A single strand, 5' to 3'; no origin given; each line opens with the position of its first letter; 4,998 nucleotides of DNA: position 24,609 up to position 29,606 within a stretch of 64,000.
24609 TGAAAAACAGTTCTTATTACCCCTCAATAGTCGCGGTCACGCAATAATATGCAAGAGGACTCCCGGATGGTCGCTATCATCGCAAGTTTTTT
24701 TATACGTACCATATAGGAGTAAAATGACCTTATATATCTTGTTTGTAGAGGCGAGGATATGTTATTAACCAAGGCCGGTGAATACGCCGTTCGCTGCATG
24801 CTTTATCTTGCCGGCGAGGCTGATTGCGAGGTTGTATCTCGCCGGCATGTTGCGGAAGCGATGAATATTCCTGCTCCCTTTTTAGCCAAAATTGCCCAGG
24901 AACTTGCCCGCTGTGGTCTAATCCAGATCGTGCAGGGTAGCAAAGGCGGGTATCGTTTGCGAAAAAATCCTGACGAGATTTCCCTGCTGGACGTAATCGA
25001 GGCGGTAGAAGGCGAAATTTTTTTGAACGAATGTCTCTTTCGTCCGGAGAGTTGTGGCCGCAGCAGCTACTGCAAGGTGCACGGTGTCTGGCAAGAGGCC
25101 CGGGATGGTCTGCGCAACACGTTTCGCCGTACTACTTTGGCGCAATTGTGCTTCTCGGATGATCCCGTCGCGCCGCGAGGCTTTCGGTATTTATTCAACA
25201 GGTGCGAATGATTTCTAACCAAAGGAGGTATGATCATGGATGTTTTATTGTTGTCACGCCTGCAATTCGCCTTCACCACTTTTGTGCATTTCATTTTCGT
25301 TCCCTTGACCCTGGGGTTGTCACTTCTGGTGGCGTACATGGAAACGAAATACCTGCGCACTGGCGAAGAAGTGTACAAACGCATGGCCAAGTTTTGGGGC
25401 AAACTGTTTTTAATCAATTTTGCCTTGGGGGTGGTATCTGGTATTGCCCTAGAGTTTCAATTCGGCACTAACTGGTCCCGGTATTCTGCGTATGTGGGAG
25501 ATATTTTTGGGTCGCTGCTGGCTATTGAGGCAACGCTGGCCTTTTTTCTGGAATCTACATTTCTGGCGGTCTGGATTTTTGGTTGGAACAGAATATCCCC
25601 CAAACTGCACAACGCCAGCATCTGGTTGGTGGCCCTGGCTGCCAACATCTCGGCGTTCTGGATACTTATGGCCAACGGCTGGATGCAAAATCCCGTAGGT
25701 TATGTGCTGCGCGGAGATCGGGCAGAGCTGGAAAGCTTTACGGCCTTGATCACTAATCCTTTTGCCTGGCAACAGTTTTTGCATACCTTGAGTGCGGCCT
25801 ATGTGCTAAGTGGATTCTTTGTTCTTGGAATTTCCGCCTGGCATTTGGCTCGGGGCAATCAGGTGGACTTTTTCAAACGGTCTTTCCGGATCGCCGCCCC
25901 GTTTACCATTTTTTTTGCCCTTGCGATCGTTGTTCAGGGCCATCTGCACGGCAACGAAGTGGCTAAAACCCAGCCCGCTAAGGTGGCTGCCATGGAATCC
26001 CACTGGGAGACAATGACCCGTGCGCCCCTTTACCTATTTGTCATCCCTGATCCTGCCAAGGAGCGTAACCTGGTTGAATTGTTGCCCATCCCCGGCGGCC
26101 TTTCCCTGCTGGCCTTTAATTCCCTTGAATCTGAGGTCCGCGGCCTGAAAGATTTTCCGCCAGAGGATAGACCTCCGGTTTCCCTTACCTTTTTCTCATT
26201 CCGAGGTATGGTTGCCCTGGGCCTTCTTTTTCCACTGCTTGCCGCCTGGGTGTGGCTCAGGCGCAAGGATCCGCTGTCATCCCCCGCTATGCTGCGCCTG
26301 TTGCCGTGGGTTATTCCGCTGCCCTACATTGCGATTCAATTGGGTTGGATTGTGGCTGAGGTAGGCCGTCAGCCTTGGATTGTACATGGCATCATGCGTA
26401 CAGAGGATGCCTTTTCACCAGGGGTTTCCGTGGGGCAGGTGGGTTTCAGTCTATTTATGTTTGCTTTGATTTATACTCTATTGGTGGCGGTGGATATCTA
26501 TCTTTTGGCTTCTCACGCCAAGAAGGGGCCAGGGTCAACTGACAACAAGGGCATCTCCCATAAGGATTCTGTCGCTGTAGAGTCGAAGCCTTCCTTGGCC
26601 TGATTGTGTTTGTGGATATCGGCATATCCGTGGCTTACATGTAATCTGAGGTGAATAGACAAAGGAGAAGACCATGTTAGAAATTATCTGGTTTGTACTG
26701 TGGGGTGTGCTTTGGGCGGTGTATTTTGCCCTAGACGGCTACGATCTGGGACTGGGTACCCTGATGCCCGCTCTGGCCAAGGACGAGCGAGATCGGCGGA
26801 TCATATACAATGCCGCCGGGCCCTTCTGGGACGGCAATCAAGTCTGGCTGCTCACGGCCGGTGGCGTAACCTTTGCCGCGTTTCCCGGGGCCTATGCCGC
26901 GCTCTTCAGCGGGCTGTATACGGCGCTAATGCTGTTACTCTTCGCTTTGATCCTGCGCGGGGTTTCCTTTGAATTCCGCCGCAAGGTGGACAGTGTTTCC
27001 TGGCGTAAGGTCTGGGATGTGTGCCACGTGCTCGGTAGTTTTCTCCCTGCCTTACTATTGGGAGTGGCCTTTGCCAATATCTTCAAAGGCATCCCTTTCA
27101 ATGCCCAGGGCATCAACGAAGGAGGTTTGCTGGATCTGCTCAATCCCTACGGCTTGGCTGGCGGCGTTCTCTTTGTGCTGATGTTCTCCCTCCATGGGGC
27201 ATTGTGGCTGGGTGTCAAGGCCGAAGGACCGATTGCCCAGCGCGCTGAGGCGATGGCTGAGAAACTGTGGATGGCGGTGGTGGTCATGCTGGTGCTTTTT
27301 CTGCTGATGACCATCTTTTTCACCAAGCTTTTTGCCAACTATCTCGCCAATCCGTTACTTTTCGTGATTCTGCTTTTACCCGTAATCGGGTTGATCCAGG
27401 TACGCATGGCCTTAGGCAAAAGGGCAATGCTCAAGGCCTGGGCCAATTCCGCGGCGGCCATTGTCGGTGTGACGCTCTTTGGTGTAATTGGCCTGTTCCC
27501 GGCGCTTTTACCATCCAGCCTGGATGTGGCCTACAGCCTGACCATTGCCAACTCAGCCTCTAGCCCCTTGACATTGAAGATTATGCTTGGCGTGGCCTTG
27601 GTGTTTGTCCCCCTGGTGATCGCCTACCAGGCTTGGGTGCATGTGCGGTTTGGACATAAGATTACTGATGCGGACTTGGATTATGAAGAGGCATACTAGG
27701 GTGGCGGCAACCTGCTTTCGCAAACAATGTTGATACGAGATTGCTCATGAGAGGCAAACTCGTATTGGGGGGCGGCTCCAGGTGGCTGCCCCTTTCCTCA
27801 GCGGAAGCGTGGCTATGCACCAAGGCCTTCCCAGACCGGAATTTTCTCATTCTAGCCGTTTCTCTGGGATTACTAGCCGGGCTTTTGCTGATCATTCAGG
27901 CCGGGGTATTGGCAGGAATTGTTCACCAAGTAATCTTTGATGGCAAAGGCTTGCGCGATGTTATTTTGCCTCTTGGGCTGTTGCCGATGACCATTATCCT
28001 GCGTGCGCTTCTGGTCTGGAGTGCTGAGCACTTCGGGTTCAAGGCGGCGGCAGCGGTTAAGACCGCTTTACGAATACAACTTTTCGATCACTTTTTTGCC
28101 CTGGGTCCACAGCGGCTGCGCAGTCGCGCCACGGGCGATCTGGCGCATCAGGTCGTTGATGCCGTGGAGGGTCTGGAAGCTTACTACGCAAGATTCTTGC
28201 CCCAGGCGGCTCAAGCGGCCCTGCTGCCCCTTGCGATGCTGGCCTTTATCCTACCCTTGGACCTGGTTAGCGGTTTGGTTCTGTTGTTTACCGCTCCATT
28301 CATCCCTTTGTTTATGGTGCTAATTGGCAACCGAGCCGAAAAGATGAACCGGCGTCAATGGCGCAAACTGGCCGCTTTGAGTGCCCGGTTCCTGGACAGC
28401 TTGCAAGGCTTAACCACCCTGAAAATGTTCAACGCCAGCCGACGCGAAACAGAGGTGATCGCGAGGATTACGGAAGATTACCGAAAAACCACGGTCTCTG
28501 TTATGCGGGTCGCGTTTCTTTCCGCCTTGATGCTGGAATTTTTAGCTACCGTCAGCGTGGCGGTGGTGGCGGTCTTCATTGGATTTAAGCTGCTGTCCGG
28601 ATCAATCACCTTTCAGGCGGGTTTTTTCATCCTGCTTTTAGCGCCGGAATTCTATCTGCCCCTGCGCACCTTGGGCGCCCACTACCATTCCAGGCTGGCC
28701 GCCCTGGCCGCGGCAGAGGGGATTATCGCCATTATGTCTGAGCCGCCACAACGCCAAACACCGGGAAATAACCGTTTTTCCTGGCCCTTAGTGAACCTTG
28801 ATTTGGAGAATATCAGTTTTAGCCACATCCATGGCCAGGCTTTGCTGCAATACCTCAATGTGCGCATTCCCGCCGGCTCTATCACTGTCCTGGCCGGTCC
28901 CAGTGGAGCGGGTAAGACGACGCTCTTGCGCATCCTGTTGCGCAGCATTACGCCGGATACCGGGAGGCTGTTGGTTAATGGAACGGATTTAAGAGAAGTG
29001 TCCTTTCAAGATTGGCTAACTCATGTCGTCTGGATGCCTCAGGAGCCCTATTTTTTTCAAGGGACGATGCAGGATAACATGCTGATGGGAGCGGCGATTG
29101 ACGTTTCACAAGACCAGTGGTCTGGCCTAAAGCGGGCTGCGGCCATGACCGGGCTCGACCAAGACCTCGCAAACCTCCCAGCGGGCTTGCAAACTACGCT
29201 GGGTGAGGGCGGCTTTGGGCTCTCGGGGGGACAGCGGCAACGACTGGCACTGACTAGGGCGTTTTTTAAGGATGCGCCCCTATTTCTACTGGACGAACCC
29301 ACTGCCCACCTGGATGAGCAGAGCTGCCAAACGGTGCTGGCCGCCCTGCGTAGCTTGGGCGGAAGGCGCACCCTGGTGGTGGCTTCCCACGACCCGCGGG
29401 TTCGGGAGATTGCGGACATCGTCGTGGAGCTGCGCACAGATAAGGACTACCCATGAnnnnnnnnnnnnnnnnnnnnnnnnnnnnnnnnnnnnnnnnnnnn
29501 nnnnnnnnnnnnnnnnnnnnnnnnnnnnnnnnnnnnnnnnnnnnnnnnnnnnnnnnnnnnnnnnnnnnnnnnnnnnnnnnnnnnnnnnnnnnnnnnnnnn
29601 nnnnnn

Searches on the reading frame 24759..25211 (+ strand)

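Call 7: search_protein_families(library=ncbifam, proteins=[window:24759-25211:+], max_evalue=0.001)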
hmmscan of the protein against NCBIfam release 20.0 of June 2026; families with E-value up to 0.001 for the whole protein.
window:24759-25211:+ (150 aa): 7 families
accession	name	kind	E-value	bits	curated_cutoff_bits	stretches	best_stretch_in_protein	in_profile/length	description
TIGR00738.1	rrf2_super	superfamily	8.3e-34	116.3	73.3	1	1-130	1-130/132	Rrf2 family transcriptional regulator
TIGR02944.1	suf_reg_Xantho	equivalog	1.3e-22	80.6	110.65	1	3-130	4-130/130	SUF system Fe-S cluster assembly regulator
TIGR02010.1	IscR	equivalog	4.9e-22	78.2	207.55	1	1-131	1-130/135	Fe-S cluster assembly transcriptional regulator IscR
NF008886.0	PRK11920.1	equivalog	1.5e-20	73.4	193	1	1-130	1-130/153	iron-responsive transcriptional regulator RirA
NF047409.1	Cys_reg_CymR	equivalog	2.9e-17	63.1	195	1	3-133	3-126/139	cysteine metabolism transcriptional regulator CymR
NF008240.0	PRK11014.1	equivalog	6.5e-15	55.4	182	1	1-134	1-131/141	nitric oxide-sensing transcriptional repressor NsrR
NF008110.0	PRK10857.1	equivalog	4.2e-14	52.7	275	1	1-132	1-131/164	Fe-S cluster assembly transcriptional regulator IscR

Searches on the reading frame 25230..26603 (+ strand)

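Call 18: search_protein_families(library=ncbifam, proteins=[window:25230-26603:+], max_evalue=1e-10)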
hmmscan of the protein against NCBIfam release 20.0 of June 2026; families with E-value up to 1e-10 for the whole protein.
window:25230-26603:+ (457 aa): 2 families
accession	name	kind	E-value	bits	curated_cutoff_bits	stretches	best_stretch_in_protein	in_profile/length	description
NF011677.0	PRK15097.1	equivalog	1.4e-122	410.1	968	2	3-309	2-310/522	cytochrome ubiquinol oxidase subunit I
NF011609.0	PRK15035.1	equivalog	2.2e-113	379.9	1025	2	3-312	2-313/514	cytochrome bd-II oxidase subunit 1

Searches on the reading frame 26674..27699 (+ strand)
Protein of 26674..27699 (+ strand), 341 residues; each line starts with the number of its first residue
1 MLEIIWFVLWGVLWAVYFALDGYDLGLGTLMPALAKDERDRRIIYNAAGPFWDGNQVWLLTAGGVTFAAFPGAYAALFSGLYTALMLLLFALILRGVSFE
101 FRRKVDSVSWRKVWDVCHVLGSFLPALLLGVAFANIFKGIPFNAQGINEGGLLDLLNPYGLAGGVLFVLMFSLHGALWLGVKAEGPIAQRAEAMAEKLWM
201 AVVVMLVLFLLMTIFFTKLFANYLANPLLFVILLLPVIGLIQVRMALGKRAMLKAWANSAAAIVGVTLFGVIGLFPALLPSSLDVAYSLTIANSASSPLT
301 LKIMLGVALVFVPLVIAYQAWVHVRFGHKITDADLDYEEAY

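Call 18: search_protein_families(library=ncbifam, proteins=[window:26674-27699:+], max_evalue=1e-10)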
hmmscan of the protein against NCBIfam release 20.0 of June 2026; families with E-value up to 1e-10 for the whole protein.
window:26674-27699:+ (341 aa): 3 families
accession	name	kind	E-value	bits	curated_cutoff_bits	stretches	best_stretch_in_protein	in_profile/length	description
TIGR00203.1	cydB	equivalog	1.3e-87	294.5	117.3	2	2-214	7-223/378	cytochrome d ubiquinol oxidase subunit II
NF011602.0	PRK15028.1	equivalog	4.4e-64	217.3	681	2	2-211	7-217/378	cytochrome d ubiquinol oxidase subunit II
NF011579.0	PRK15003.1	equivalog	3.3e-63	214.2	718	2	2-217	7-223/379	cytochrome d ubiquinol oxidase subunit II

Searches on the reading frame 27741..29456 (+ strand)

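Call 18: search_protein_families(library=ncbifam, proteins=[window:27741-29456:+], max_evalue=1e-10)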
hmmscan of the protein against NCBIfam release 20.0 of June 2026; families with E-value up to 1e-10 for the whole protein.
window:27741-29456:+ (571 aa): 141 families (the best 25 are shown)
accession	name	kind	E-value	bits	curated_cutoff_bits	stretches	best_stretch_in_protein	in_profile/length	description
TIGR02857.1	CydD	equivalog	4.5e-176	586.9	435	1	33-564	2-529/529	thiol reductant ABC exporter subunit CydD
NF008379.0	PRK11174.1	equivalog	1.8e-148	495.8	684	1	21-551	9-543/588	heme ABC transporter permease/ATP-binding protein CydD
TIGR02868.1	CydC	equivalog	2.2e-65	221.3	329.05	1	86-552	64-530/530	thiol reductant ABC exporter subunit CydC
TIGR02203.1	MsbA_lipidA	equivalog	2.6e-65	221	602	1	53-562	29-539/572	lipid A export permease/ATP-binding protein MsbA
TIGR03375.1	type_I_sec_LssB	subfamily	6.1e-59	200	693.1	1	161-562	269-672/696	type I secretion system permease/ATPase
NF008364.0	PRK11160.1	equivalog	2.7e-58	198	630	1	38-554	29-537/575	heme ABC transporter ATP-binding protein/permease CydC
TIGR02204.1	MsbA_rel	hypoth_equivalog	2.4e-53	181.7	780.4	1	106-560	89-544/576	ABC transporter, permease/ATP-binding protein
TIGR01193.1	bacteriocin_ABC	subfamily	8.3e-49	166.7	523.85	1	42-564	164-681/708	peptide cleavage/export ABC transporter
TIGR00958.1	3a01208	subfamily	6.3e-47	160.3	874.6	1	35-562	162-685/711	antigen peptide transporter 2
TIGR03797.1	NHLM_micro_ABC2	equivalog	1.4e-46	159.3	709.4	1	37-550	139-644/686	NHLP bacteriocin export ABC transporter permease/ATPase subunit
NF008381.0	PRK11176.1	equivalog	2.3e-45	155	867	1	85-562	75-549/582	lipid A ABC transporter ATP-binding protein/permease MsbA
NF010178.0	PRK13657.1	equivalog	5.4e-45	153.9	733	1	55-561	39-540/588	glucan ABC transporter ATP-binding protein/ permease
NF045513.1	HepA_fam_ABC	equivalog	3.5e-44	151.2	725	1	80-564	100-581/610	heterocyst formation ABC transporter subunit HepA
TIGR01846.1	type_I_sec_HlyB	subfamily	2e-43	148.7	725.55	1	25-559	130-660/694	type I secretion system permease/ATPase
TIGR03796.1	NHLM_micro_ABC1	equivalog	5.8e-43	147.1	853.3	1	39-562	155-683/710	NHLP family bacteriocin export ABC transporter peptidase/permease/ATPase subunit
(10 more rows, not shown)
